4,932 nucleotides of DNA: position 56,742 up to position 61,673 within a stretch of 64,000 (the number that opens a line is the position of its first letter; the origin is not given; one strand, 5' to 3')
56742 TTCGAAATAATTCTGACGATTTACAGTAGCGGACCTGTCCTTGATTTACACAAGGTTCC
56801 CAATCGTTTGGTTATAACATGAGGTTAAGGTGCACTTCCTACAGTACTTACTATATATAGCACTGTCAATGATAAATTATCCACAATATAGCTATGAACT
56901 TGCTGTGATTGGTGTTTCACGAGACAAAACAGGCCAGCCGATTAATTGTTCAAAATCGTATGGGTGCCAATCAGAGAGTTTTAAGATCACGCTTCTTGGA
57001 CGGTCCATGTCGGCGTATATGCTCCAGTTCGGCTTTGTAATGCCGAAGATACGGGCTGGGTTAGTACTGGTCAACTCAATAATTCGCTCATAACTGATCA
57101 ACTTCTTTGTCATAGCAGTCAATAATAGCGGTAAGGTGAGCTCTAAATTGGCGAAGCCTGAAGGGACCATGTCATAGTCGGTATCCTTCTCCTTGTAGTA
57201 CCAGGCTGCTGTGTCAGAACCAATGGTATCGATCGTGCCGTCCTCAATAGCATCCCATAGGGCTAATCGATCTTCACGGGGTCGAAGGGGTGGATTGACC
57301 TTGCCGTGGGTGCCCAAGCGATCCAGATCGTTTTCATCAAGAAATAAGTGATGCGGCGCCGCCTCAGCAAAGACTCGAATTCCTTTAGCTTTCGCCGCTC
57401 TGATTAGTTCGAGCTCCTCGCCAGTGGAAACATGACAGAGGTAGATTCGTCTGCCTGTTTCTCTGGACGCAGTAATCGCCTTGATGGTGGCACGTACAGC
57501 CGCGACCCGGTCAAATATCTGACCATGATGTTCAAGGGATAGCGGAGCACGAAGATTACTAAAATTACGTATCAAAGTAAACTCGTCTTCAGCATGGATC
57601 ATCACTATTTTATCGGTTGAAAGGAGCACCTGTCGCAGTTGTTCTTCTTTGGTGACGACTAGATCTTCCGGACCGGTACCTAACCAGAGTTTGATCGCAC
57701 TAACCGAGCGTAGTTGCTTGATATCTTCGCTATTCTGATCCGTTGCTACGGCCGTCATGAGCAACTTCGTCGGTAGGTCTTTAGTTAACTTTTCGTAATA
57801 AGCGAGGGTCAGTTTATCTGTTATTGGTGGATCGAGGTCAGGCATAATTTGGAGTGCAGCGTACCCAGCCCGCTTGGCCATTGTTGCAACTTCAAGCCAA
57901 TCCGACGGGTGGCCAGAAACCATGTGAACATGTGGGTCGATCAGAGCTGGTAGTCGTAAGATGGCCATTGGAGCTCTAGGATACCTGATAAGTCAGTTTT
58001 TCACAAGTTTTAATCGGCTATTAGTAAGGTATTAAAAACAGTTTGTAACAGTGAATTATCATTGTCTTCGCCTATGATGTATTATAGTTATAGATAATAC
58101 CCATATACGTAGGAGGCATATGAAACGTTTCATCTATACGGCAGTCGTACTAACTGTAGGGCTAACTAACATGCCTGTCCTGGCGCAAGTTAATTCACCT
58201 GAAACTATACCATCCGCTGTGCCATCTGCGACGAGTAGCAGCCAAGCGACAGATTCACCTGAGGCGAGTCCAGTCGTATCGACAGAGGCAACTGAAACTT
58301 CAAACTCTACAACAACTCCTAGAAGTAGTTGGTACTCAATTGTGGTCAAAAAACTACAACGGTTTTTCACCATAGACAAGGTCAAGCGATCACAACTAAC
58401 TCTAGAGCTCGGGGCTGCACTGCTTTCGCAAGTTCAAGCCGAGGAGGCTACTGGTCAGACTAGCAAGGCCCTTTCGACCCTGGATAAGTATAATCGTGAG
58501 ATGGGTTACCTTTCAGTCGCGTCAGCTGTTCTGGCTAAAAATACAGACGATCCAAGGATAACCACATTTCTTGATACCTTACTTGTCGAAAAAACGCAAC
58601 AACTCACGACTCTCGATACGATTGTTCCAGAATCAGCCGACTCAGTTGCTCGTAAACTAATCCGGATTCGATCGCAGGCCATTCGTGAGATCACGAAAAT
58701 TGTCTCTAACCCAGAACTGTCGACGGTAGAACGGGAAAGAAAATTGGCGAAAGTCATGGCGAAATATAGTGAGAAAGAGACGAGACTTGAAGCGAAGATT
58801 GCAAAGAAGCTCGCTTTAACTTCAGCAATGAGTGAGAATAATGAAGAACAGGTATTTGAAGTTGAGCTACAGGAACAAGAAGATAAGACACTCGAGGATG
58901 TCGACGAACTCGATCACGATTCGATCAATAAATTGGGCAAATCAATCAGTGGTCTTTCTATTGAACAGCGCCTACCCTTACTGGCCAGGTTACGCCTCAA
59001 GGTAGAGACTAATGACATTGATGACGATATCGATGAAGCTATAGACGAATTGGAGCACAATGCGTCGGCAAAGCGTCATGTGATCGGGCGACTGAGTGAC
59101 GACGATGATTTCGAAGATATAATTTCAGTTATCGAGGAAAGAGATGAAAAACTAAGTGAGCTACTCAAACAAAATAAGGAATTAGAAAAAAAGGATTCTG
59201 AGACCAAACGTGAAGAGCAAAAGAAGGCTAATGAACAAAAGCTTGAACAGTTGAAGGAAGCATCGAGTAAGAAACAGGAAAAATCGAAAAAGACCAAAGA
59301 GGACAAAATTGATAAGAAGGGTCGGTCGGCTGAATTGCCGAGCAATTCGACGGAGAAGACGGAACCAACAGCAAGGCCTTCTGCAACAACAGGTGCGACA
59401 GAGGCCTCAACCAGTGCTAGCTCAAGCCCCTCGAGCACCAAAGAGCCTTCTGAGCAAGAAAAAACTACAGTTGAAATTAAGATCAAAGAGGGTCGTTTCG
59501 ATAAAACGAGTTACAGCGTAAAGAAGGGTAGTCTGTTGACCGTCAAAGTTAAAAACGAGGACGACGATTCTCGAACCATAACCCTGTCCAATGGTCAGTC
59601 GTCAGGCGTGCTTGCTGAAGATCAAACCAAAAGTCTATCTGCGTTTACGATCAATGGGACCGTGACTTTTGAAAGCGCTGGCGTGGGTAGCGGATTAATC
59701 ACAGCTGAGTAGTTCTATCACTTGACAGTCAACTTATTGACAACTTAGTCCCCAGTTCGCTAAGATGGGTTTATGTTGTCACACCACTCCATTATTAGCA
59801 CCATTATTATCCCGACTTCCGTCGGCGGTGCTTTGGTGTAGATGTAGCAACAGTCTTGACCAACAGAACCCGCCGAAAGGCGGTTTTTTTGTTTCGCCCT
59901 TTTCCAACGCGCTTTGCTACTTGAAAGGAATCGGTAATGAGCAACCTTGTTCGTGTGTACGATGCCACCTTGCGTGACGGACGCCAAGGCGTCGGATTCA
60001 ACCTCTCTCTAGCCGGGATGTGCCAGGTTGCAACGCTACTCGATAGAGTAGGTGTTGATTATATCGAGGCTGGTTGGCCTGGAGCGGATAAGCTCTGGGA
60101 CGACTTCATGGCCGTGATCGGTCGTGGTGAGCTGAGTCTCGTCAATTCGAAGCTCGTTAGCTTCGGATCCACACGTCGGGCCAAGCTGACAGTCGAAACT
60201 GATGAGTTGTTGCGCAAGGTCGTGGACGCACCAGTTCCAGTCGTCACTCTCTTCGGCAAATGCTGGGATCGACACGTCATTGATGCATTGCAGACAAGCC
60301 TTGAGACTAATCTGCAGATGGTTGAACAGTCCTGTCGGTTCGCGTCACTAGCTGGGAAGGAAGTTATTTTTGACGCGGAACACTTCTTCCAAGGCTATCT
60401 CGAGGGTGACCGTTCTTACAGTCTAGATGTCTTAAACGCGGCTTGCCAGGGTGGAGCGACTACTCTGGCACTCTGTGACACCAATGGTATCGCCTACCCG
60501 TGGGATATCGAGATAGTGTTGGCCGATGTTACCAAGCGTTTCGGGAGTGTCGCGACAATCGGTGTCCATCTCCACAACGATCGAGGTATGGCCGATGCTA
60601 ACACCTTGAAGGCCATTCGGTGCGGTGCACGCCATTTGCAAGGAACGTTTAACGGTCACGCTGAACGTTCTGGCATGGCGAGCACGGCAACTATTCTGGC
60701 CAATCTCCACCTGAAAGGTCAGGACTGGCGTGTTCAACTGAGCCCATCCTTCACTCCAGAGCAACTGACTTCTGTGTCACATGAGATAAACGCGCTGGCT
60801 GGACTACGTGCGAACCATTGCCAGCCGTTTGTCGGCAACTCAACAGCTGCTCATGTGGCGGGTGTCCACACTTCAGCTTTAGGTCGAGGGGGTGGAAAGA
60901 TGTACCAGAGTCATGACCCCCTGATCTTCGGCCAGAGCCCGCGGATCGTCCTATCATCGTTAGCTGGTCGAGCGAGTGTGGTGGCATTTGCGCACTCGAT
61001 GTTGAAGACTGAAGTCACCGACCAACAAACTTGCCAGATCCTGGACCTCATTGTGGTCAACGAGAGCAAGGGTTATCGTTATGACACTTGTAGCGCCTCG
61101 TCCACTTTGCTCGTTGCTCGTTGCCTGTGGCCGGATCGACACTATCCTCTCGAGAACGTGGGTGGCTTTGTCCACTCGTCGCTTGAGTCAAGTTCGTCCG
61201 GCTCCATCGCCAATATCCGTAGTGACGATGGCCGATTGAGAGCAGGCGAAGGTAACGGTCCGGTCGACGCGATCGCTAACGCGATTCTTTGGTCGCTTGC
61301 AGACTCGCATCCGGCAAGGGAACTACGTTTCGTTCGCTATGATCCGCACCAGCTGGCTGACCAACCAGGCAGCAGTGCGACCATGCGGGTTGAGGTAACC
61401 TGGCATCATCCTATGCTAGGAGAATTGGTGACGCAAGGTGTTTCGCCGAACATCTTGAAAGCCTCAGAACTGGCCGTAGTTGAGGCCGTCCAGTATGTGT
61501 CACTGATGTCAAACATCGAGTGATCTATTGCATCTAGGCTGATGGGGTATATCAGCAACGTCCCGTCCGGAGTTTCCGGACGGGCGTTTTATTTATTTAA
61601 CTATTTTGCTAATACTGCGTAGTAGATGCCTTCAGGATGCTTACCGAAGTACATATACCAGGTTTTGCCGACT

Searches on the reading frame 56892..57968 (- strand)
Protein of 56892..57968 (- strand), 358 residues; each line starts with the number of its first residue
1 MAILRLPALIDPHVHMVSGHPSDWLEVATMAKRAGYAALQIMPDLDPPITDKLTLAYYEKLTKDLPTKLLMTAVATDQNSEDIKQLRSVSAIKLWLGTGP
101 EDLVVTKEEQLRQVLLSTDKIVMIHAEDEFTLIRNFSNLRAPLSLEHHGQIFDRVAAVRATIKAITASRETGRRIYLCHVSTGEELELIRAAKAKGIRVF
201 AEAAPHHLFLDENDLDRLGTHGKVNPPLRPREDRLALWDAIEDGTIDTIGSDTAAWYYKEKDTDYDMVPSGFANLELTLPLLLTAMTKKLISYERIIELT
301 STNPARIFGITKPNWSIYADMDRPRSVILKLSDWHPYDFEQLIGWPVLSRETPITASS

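Call 78: search_protein_families(library=pfam, proteins=[window:56892-57968:-], max_evalue=0.001)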
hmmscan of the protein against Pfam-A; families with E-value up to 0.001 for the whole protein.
window:56892-57968:- (358 aa): 1 family
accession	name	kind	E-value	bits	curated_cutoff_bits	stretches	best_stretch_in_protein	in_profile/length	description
PF01979.26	Amidohydro_1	-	1.2e-10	41.6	25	1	6-311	3-301/345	Amidohydrolase family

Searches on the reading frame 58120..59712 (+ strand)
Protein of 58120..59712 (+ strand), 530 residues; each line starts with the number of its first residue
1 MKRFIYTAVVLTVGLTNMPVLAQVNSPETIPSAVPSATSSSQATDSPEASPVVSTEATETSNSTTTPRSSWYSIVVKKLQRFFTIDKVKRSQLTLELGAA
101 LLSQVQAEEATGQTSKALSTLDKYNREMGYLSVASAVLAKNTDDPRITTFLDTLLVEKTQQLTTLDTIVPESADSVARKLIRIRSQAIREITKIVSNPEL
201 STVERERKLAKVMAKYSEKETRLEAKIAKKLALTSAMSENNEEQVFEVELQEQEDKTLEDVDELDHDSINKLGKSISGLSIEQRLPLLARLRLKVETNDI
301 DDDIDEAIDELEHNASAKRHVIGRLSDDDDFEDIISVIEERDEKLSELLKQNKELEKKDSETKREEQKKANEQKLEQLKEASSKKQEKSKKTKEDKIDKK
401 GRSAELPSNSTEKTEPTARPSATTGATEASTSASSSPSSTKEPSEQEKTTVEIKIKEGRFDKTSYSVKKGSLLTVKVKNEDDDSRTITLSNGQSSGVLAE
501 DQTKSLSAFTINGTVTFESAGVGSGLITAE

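Call 78: search_protein_families(library=pfam, proteins=[window:58120-59712:+], max_evalue=0.001)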
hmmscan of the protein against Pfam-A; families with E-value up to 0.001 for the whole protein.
window:58120-59712:+ (530 aa): 1 family
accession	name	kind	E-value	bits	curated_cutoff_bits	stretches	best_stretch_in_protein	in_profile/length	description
PF13473.12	Cupredoxin_1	-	1.7e-05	25.2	27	1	441-507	13-79/104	Cupredoxin-like domain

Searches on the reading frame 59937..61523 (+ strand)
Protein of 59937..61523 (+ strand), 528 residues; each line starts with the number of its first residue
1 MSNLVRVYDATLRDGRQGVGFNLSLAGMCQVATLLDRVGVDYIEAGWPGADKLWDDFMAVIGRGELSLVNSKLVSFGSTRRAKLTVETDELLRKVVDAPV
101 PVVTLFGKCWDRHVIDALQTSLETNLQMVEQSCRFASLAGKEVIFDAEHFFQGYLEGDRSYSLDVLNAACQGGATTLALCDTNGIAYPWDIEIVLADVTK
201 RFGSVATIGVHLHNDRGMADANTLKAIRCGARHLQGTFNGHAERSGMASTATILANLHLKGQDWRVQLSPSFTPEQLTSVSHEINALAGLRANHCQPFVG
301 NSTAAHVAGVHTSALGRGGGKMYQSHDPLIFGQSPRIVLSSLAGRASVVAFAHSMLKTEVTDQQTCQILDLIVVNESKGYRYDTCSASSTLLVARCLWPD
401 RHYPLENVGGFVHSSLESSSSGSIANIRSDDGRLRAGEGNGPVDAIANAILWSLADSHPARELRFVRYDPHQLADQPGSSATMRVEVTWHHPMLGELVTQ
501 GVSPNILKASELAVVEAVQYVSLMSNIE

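Call 78: search_protein_families(library=pfam, proteins=[window:59937-61523:+], max_evalue=0.001)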
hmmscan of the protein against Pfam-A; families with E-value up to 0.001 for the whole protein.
window:59937-61523:+ (528 aa): 2 families
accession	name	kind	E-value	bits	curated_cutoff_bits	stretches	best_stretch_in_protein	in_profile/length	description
PF00682.25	HMGL-like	-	7.7e-35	121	29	1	5-268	2-250/260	HMGL-like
PF08502.15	LeuA_dimer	-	1.4e-10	41.6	24.9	1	429-521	46-130/131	LeuA allosteric (dimerisation) domain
